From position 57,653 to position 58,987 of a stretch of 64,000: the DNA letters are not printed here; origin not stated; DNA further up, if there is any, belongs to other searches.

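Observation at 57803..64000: Two giant paralogous proteins combine an archaeal type-IV-pilin-like N-terminus with internal Hint (intein/BIL-like) domains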

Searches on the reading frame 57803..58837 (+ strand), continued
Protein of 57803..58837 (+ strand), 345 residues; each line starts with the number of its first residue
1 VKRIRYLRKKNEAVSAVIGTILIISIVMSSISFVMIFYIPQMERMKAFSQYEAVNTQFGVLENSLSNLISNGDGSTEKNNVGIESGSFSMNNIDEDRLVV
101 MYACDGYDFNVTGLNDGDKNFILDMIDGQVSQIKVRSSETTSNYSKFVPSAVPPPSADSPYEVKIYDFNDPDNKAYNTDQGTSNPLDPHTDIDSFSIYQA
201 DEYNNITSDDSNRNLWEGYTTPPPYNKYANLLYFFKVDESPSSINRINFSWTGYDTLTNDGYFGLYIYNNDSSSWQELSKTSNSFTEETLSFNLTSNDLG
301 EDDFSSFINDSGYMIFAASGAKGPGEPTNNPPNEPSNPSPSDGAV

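Call 111: search_solved_structures(query=A5, max_evalue=10, show_alignments=3)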
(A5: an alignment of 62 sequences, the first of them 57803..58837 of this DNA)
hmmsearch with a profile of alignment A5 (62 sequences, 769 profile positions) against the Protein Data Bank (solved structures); distinct sequences matched with E-value up to 10: 28.
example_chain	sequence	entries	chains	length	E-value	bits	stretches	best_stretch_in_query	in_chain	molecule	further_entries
3v9f_A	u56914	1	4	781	9.2e-06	27.6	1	489-566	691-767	Two-component system sensor histidine kinase/response regulator, hybrid (One-component sys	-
2lwy_A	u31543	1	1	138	2.1e-05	26.5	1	352-442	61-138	BACTERIAL INTEIN-LIKE DOMAIN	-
6tmm_AAA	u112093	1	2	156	0.00079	21.3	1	358-442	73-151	NAD(P)(+)--arginine ADP-ribosyltransferase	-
6y75_A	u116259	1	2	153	0.0008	21.2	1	358-442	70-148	NAD(P)(+)--arginine ADP-ribosyltransferase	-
6tmm_BBB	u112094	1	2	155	0.00085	21.2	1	358-442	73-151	NAD(P)(+)--arginine ADP-ribosyltransferase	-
9myg_A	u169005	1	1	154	0.00092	21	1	11-38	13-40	Archaeal Type IV pilin N-terminal domain-containing protein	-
6y75_B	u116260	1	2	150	0.0011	20.8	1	358-442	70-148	NAD(P)(+)--arginine ADP-ribosyltransferase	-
8gi2_A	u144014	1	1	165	0.0012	20.7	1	10-38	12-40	Natrinema pilin, PilA2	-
8fj5_A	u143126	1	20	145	0.0035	19.1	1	9-38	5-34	Pilin_N domain-containing protein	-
9hth_A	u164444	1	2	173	0.007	18.1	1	347-447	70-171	DNA-directed DNA polymerase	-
3ifj_A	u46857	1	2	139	0.009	17.8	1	368-442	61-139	Endonuclease PI-MtuI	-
2in9_A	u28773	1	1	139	0.051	15.3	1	368-442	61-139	Endonuclease PI-MtuI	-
3igd_A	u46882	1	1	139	0.052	15.2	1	368-442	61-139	Endonuclease PI-MtuI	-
6rpq_A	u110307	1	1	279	0.066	14.9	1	388-442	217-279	Ubiquitin-like protein SMT3,1108aa long hypothetical cell division control protein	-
6rpp_A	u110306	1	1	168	0.11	14.1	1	356-442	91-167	Cell division control protein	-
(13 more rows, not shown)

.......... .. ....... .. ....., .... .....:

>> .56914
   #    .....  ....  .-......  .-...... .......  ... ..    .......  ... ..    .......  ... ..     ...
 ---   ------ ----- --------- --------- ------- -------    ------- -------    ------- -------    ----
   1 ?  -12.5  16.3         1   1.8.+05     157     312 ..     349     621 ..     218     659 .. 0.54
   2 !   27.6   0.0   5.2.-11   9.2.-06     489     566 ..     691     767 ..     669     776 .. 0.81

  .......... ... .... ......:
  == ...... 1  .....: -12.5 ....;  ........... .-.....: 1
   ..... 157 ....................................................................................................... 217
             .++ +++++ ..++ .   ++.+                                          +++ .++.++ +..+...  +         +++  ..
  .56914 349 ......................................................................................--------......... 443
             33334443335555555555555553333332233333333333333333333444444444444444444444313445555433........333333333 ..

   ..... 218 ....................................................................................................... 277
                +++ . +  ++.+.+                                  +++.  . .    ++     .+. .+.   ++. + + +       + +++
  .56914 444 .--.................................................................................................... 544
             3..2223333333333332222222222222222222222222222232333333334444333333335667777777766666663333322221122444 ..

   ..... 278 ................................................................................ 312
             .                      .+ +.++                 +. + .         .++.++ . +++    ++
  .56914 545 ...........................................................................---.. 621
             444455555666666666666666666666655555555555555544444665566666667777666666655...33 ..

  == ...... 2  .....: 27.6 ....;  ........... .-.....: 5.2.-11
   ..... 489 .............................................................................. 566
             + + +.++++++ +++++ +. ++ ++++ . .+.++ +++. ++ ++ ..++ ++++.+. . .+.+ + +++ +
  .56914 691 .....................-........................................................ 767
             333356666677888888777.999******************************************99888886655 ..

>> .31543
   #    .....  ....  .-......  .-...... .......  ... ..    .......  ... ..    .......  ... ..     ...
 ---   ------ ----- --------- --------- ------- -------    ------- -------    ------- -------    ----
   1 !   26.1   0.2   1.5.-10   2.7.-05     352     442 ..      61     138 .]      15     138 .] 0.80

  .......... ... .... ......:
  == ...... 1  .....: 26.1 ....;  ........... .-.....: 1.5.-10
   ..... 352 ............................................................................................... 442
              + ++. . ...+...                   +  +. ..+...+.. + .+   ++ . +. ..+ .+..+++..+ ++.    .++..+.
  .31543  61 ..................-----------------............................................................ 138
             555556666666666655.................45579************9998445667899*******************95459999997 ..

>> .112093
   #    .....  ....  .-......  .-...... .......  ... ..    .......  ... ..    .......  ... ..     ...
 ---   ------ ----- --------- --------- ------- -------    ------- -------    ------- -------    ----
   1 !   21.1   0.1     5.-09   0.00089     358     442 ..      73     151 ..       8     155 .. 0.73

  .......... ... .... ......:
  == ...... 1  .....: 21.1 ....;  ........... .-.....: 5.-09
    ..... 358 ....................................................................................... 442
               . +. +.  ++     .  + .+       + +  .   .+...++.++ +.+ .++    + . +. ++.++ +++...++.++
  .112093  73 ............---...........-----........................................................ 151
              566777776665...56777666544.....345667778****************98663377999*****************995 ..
